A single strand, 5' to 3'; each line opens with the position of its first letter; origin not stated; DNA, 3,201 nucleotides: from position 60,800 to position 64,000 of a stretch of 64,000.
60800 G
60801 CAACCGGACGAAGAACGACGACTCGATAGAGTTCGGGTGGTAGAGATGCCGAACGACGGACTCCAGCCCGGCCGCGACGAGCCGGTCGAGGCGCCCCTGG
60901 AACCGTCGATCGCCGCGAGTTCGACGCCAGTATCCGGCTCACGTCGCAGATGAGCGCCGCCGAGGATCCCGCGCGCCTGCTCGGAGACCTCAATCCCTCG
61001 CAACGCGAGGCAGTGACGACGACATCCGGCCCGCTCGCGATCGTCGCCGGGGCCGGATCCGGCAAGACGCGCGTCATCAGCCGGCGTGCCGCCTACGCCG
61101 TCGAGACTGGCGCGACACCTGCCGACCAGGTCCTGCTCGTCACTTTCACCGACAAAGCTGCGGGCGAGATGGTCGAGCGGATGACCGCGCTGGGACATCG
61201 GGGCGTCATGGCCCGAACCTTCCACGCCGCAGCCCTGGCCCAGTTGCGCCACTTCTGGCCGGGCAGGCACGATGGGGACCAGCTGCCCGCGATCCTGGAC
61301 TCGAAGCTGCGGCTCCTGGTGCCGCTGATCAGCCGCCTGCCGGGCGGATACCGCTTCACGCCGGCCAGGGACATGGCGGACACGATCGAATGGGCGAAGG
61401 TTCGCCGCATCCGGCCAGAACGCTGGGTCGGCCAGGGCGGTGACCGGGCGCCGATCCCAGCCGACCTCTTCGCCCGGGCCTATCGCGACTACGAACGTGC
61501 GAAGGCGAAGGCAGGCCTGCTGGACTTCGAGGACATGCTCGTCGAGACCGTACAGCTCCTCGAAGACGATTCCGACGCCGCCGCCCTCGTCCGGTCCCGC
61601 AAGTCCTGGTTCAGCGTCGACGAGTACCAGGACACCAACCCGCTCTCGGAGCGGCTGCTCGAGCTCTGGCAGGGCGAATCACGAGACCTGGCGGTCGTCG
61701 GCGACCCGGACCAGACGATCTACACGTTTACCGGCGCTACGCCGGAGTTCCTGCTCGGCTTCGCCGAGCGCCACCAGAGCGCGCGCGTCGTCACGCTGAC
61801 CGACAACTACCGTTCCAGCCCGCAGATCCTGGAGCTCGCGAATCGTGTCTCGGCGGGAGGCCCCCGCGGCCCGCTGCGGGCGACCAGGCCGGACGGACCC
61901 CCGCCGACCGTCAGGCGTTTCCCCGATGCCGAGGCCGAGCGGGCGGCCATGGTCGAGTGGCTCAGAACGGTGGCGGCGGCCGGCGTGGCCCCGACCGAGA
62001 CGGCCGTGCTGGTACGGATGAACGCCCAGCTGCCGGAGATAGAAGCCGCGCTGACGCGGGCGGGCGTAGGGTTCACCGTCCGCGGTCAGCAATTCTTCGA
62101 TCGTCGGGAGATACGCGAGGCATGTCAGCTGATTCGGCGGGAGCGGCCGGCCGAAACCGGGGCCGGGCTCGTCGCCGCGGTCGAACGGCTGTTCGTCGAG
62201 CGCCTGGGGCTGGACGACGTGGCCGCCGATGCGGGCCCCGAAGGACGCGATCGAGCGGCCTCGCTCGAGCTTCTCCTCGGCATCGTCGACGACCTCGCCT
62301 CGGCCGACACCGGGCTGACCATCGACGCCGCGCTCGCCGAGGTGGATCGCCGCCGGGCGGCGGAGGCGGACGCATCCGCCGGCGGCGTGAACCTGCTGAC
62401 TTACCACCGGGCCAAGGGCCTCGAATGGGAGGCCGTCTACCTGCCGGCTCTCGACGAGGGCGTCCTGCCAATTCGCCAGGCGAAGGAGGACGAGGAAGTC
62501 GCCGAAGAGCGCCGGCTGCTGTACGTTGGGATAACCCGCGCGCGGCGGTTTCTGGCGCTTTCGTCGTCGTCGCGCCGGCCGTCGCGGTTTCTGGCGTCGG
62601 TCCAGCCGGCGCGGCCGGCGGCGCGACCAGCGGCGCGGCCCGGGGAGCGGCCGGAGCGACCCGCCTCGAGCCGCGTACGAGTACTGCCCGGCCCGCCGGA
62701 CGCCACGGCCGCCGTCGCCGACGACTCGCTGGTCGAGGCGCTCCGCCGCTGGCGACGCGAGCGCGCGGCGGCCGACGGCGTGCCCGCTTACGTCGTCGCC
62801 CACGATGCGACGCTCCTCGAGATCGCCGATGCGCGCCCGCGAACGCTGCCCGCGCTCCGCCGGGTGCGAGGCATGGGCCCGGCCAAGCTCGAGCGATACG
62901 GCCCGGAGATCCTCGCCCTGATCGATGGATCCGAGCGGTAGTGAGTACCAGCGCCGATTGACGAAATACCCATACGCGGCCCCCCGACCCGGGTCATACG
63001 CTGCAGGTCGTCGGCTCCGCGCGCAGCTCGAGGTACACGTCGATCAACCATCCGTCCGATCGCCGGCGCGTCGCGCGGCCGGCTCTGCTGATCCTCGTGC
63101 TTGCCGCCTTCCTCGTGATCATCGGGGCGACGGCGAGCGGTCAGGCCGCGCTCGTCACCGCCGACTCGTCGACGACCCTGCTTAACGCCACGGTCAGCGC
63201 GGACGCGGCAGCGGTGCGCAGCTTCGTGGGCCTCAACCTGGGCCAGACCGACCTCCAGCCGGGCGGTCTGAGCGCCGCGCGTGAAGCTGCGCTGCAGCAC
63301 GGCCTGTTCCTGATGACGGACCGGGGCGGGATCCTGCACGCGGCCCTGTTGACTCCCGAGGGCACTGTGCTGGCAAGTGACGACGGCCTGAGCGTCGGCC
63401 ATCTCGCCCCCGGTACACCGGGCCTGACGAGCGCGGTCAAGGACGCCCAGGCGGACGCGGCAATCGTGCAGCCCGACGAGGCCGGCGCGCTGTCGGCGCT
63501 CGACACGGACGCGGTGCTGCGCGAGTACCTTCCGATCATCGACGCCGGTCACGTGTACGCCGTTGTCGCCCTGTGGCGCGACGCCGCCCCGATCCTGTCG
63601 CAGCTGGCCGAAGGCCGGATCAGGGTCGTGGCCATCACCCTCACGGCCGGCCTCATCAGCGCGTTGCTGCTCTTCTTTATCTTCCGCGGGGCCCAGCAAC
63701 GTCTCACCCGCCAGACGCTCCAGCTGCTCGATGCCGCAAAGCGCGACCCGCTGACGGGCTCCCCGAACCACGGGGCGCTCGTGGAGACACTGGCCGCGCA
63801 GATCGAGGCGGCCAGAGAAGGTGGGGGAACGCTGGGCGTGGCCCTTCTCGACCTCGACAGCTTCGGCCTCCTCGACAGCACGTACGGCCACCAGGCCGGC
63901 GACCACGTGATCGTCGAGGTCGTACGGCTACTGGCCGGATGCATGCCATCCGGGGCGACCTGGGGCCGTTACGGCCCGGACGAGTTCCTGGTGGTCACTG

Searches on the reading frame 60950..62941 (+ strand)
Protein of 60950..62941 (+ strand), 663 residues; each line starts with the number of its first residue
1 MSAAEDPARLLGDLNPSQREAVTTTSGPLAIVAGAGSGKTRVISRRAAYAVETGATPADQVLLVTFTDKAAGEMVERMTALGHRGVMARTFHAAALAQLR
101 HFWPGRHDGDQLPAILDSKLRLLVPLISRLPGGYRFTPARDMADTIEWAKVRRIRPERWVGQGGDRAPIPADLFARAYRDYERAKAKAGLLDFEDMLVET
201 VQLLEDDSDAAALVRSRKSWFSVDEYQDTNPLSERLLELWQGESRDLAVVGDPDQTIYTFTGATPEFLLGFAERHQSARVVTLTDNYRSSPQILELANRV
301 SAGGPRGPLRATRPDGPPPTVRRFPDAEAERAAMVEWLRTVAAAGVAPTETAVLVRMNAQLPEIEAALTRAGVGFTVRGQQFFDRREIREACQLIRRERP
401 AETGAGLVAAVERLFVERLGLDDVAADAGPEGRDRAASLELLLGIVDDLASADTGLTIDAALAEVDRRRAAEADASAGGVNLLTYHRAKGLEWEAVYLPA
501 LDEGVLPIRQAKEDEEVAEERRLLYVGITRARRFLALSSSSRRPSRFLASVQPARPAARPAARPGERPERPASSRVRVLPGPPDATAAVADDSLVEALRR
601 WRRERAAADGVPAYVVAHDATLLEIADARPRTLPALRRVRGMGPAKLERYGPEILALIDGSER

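Call 20: search_protein_families(library=pfam, proteins=[window:60950-62941:+], max_evalue=0.001)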
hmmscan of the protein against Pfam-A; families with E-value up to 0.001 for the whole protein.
window:60950-62941:+ (663 aa): 6 families
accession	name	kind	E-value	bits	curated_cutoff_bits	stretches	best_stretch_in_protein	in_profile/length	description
PF00580.27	UvrD-helicase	-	9.5e-54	183.3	23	1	14-275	1-270/271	UvrD/REP helicase N-terminal domain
PF13361.12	UvrD_C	-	4.5e-35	122.1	25.6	2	443-541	245-349/350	UvrD-like helicase C-terminal domain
PF13245.12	AAA_19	-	1.9e-24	86.8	25.1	1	18-260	1-133/134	AAA domain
PF00570.28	HRDC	-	3.1e-22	78.8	23.8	1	593-658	3-68/68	HRDC domain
PF13538.12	UvrD_C_2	-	6.9e-10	39.1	27.4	1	482-535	4-49/52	UvrD-like helicase C-terminal domain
PF13604.12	AAA_30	-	2.4e-08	34.4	27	1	14-78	2-66/191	AAA domain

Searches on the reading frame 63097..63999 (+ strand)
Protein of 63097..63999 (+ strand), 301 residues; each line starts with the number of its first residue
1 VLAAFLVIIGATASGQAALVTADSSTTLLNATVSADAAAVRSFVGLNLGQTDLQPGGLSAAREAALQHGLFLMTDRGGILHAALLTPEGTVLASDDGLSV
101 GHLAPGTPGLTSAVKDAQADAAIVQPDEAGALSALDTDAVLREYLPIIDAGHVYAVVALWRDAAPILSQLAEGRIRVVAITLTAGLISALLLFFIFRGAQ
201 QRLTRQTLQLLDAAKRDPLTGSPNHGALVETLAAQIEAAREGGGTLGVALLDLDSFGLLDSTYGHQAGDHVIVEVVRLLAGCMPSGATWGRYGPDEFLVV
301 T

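Call 83: search_protein_families(library=pfam, proteins=[window:63097-63999:+], max_evalue=0.00001)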
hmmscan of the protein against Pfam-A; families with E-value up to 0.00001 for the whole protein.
window:63097-63999:+ (301 aa): 1 family
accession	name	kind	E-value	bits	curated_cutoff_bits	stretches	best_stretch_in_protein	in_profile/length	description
PF00990.26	GGDEF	-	5.4e-18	65.7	23.8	1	214-300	1-87/161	Diguanylate cyclase, GGDEF domain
